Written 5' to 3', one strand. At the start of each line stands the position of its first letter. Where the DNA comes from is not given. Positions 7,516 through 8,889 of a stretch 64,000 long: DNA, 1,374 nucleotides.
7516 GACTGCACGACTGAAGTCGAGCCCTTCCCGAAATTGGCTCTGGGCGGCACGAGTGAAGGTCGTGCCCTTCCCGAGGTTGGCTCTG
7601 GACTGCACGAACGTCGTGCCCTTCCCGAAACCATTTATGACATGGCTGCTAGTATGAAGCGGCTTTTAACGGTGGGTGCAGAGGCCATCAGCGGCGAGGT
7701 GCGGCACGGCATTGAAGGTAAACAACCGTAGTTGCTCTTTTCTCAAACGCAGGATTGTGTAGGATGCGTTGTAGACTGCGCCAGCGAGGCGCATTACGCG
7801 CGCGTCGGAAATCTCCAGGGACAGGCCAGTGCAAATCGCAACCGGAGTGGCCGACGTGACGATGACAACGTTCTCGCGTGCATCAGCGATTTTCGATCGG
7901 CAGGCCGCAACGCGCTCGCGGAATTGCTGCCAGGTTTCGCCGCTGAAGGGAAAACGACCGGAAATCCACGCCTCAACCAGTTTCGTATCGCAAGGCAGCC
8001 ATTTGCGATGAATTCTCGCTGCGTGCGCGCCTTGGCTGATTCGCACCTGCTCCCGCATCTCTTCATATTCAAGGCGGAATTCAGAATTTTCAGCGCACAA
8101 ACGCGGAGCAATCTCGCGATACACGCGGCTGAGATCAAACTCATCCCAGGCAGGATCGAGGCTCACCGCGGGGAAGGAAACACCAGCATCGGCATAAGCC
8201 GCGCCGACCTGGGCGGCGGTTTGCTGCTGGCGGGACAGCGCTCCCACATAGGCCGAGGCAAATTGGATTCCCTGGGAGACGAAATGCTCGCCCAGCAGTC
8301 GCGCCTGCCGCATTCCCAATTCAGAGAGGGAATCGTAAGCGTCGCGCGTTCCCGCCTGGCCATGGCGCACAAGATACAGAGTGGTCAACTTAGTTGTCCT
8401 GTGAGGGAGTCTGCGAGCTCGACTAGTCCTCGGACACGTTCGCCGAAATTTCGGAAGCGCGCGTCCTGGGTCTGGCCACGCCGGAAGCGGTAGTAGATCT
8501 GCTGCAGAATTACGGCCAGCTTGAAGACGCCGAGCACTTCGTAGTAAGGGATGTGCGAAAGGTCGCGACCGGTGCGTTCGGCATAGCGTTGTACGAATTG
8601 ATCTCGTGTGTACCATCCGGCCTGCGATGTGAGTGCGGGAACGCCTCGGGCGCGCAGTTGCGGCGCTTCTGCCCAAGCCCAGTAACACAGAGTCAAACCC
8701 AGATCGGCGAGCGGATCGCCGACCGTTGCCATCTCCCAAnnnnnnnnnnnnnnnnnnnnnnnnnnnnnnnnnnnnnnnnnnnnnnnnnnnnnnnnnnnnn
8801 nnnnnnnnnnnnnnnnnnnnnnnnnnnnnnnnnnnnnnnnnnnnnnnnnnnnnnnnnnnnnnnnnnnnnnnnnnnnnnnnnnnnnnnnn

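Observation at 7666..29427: A ~22-kb TonB-receptor-centred lipid locus: possible PUL-like system for cutin/suberin-type hydroxy fatty acids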

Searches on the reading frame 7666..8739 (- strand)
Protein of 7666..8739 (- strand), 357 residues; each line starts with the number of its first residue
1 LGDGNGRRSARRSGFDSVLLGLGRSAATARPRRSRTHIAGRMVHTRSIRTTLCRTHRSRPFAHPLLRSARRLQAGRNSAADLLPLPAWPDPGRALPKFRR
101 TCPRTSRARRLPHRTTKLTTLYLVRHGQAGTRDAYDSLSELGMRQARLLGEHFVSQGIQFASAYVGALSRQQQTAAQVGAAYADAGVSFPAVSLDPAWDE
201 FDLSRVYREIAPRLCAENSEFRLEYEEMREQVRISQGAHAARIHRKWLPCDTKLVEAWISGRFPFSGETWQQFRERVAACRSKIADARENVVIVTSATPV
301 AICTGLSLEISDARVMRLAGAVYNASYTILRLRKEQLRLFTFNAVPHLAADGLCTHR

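Call 3: search_protein_families(library=pfam, proteins=[window:7666-8739:-])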
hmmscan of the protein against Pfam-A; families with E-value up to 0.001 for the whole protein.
window:7666-8739:- (357 aa): 1 family
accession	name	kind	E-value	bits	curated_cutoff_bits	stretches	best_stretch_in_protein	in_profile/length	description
PF00300.27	His_Phos_1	-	6.5e-19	68.8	21.7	2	121-250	1-129/194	Histidine phosphatase superfamily (branch 1)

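Call 5: search_protein_families(library=ncbifam, proteins=[window:7666-8739:-], max_evalue=0.00001)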
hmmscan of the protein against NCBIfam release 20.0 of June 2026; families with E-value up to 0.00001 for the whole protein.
window:7666-8739:- (357 aa): 5 families
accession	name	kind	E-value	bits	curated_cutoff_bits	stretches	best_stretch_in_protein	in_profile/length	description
NF005567.0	PRK07238.1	equivalog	4.2e-08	32.9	326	0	104-183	163-248/378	bifunctional RNase H/acid phosphatase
TIGR03162.1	ribazole_cobC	equivalog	4.9e-07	29.4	162.9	0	253-318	101-166/176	alpha-ribazole phosphatase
TIGR00249.1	sixA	equivalog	6.5e-07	29.3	74.5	1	121-184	3-69/154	phosphohistidine phosphatase SixA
NF045917.1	PhserinePhPspA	equivalog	5e-06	26.3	350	0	266-348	118-200/211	phosphoserine phosphatase PspA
NF011580.0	PRK15004.1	equivalog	5.7e-06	26.5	250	0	121-179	3-66/203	adenosylcobalamin/alpha-ribazole phosphatase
